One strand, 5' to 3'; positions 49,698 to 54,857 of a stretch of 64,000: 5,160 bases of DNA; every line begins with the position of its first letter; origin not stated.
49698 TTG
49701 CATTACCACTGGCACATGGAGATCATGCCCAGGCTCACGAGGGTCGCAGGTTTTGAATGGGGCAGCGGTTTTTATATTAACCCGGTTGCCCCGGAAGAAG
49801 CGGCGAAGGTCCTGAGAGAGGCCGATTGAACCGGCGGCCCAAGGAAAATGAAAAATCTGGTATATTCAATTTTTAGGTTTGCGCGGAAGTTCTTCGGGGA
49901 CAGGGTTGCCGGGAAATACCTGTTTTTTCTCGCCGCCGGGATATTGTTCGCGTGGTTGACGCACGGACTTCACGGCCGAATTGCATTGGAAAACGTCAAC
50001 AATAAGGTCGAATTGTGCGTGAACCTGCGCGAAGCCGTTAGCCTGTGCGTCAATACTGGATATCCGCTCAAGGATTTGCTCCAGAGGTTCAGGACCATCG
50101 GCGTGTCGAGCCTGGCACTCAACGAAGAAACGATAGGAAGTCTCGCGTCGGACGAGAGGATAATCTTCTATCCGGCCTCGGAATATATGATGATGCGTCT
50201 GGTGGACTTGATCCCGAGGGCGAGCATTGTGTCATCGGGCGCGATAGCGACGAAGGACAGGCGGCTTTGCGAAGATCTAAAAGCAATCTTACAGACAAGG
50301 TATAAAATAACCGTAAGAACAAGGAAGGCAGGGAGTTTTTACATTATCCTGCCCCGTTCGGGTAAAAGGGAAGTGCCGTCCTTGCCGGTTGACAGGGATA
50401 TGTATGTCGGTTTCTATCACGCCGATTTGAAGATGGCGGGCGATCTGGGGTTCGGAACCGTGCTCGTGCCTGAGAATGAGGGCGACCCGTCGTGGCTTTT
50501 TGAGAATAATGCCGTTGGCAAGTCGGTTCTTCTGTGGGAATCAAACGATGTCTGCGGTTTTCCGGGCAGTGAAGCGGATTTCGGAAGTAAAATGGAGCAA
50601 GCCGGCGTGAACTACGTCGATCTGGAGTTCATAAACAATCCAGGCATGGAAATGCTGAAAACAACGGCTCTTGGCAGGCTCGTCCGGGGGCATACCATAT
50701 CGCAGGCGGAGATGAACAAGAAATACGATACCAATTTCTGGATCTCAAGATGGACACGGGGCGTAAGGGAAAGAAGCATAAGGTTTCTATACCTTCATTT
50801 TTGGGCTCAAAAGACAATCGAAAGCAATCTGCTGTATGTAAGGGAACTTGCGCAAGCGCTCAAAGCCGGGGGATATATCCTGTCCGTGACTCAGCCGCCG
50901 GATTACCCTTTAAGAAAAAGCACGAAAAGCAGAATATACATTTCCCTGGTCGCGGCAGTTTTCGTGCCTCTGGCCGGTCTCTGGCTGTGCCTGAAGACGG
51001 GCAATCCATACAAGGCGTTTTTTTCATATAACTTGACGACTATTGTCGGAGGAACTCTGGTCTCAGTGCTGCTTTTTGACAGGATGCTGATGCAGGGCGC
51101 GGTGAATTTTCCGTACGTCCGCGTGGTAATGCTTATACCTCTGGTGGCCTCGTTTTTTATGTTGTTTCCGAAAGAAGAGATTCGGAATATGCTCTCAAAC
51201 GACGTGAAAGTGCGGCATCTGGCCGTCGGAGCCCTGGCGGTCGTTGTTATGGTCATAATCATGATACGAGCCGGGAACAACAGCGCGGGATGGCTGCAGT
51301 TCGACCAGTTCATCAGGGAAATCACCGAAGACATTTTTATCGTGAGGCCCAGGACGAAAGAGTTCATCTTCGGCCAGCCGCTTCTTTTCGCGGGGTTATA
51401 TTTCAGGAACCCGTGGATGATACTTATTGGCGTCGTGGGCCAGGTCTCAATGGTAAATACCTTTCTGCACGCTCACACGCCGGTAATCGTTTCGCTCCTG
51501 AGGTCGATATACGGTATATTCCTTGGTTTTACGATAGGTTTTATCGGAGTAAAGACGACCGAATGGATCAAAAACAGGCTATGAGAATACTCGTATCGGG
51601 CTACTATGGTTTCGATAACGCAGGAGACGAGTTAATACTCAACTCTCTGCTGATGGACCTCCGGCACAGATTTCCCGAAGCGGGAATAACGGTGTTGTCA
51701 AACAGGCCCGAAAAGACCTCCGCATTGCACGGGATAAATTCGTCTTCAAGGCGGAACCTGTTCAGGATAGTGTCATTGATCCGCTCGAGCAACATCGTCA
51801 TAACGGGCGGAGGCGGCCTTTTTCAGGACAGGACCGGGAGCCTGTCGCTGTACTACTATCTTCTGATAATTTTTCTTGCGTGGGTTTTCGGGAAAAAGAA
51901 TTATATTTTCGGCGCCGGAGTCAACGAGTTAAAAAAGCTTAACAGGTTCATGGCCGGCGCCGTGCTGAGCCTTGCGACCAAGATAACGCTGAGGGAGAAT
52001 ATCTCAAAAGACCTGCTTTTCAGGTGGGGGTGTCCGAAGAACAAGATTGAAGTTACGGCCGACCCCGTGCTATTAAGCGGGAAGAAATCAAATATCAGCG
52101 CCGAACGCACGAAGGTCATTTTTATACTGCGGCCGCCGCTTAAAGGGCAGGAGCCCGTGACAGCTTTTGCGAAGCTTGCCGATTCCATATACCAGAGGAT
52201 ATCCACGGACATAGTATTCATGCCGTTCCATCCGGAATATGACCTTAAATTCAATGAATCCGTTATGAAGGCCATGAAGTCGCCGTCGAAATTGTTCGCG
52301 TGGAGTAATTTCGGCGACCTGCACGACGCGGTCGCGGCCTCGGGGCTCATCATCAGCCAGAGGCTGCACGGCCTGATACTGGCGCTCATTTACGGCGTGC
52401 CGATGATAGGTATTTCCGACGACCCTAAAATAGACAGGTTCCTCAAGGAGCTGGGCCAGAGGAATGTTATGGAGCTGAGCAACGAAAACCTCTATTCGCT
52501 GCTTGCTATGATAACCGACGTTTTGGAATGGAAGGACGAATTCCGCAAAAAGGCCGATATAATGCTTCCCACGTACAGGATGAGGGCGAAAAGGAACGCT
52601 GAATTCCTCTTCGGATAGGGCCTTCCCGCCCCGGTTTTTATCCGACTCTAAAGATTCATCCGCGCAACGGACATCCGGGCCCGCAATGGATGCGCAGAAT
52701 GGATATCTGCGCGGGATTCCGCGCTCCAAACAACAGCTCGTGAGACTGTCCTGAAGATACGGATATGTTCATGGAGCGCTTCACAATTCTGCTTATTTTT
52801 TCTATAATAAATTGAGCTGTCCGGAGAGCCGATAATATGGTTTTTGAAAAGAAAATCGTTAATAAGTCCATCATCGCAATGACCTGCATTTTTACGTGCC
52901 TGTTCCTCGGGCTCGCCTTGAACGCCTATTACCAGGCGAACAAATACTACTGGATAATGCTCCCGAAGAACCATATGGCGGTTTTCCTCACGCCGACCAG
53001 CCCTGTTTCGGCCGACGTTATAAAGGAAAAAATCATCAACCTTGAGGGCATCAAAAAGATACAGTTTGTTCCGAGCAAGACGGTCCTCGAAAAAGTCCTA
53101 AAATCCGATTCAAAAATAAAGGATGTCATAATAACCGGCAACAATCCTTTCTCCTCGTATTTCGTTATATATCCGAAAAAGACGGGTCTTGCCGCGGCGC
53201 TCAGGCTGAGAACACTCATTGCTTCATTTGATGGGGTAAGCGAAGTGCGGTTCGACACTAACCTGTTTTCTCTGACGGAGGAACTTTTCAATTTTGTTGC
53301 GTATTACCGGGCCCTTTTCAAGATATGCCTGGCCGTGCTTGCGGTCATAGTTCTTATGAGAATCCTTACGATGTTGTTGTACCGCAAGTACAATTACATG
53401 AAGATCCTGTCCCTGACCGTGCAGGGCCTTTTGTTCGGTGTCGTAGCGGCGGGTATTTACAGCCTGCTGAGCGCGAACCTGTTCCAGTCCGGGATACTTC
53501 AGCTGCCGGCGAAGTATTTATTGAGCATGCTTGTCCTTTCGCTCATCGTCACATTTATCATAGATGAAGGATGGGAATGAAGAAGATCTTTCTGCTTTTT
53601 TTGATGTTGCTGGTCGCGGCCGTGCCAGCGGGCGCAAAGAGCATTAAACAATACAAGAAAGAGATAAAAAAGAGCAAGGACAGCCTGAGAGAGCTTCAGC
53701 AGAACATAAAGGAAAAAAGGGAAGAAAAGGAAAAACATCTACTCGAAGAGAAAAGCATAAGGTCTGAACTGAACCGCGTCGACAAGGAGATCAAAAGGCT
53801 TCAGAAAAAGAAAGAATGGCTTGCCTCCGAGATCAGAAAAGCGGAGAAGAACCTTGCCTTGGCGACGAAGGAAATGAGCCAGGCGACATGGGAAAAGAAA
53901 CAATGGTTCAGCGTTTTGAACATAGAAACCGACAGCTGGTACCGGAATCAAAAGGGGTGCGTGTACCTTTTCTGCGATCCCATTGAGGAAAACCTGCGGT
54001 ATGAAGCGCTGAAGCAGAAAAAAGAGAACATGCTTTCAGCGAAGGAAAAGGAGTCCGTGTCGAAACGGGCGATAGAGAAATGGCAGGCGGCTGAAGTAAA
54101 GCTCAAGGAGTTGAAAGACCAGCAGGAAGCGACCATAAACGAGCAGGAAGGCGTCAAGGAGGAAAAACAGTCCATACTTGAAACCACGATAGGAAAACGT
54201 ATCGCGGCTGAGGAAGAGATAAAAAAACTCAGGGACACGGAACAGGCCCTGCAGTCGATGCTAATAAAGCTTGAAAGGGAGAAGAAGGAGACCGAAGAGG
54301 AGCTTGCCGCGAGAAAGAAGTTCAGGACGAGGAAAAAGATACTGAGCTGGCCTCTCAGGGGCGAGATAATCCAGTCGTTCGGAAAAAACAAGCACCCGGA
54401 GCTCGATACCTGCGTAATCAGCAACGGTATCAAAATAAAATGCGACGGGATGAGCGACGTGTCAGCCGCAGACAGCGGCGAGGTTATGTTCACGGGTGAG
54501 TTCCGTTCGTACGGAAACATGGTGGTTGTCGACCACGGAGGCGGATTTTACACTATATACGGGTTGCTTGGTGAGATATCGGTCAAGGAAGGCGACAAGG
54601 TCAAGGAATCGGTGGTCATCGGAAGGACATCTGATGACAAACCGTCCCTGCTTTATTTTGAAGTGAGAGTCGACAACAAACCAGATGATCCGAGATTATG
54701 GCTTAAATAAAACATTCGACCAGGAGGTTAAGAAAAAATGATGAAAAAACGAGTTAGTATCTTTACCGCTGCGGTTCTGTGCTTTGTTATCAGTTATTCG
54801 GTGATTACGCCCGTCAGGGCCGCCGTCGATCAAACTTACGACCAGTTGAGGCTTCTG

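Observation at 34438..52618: One promoter-delimited block couples Ser/Thr phospho-signalling (kinase, 2xFHA, PP2C, 2xREC) to PorV-like barrels, CTD-type cargo and a glycan-pyruvylation module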

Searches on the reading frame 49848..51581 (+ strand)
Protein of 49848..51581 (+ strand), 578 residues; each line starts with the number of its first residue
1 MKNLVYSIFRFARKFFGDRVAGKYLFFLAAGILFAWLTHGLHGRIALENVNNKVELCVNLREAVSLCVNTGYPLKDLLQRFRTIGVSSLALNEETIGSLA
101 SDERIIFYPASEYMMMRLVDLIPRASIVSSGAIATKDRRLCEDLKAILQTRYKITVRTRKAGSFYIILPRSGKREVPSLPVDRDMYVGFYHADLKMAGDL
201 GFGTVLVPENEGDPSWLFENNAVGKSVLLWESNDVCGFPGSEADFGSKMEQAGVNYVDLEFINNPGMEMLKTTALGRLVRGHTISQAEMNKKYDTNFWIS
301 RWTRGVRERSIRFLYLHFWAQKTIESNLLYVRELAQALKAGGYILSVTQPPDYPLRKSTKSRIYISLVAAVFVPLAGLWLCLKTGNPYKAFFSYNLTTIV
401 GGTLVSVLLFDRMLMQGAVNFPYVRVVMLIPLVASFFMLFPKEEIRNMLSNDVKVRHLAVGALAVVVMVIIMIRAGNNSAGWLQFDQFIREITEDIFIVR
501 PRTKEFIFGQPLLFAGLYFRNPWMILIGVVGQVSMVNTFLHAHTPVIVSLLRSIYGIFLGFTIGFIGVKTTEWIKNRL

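Call 8: search_protein_families(library=pfam, proteins=[window:49848-51581:+], max_evalue=0.001)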
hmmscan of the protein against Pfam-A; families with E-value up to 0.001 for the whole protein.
window:49848-51581:+ (578 aa): 1 family
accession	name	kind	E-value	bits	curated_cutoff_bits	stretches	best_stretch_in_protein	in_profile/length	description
PF18949.5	DUF5693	-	2.1e-77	261.5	29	2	360-574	364-608/609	Family of unknown function (DUF5693)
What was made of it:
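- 49848..51584 (+): P11: DUF5693 polytopic membrane protein. A neighbour, not a conserved part of the cluster. PF18949 261 bits (call 8).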

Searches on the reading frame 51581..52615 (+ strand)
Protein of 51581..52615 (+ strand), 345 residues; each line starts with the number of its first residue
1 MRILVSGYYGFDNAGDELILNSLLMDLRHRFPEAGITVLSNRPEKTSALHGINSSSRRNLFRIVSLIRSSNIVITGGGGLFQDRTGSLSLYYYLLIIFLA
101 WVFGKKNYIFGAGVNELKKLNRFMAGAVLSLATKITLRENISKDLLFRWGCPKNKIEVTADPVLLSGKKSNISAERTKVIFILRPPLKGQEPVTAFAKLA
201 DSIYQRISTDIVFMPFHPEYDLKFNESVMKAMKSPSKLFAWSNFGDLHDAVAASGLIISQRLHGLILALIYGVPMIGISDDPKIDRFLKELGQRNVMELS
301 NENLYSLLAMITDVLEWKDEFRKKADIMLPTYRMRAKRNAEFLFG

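Call 8: search_protein_families(library=pfam, proteins=[window:51581-52615:+], max_evalue=0.001)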
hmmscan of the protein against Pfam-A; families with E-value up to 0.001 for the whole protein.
window:51581-52615:+ (345 aa): 1 family
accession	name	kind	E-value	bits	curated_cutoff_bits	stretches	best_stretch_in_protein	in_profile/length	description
PF04230.19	PS_pyruv_trans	-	3.3e-40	139.2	25.3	1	13-281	1-279/280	Polysaccharide pyruvyl transferase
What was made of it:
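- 51581..52618 (+): P12: CsaB-type polysaccharide pyruvyl transferase. A neighbour, not a conserved part of the cluster. PF04230 139 bits (call 8).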

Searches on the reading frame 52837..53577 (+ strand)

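Call 8: search_protein_families(library=pfam, proteins=[window:52837-53577:+], max_evalue=0.001)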
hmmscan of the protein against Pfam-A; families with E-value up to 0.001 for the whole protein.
window:52837-53577:+ (247 aa): 1 family
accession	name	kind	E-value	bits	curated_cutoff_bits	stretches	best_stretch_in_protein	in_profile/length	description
PF18075.7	FtsX_ECD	-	2.4e-05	25.3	23.5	1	47-137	3-96/96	FtsX extracellular domain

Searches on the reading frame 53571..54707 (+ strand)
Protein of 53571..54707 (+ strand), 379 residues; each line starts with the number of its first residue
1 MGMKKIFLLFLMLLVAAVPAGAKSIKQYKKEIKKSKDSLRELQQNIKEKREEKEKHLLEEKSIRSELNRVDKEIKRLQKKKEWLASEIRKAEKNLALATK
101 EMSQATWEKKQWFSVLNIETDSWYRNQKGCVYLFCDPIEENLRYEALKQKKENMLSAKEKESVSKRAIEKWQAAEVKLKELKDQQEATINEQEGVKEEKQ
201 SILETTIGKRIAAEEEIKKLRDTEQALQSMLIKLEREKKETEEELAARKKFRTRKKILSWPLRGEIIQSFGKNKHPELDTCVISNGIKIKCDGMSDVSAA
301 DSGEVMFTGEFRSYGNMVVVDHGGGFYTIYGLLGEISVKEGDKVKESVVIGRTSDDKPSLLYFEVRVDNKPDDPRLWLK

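Call 8: search_protein_families(library=pfam, proteins=[window:53571-54707:+], max_evalue=0.001)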
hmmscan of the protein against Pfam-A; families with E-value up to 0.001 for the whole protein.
window:53571-54707:+ (379 aa): 1 family
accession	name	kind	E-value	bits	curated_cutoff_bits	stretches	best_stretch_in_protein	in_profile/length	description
PF01551.29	Peptidase_M23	-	9.9e-20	71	28.7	1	284-374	3-96/96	Peptidase family M23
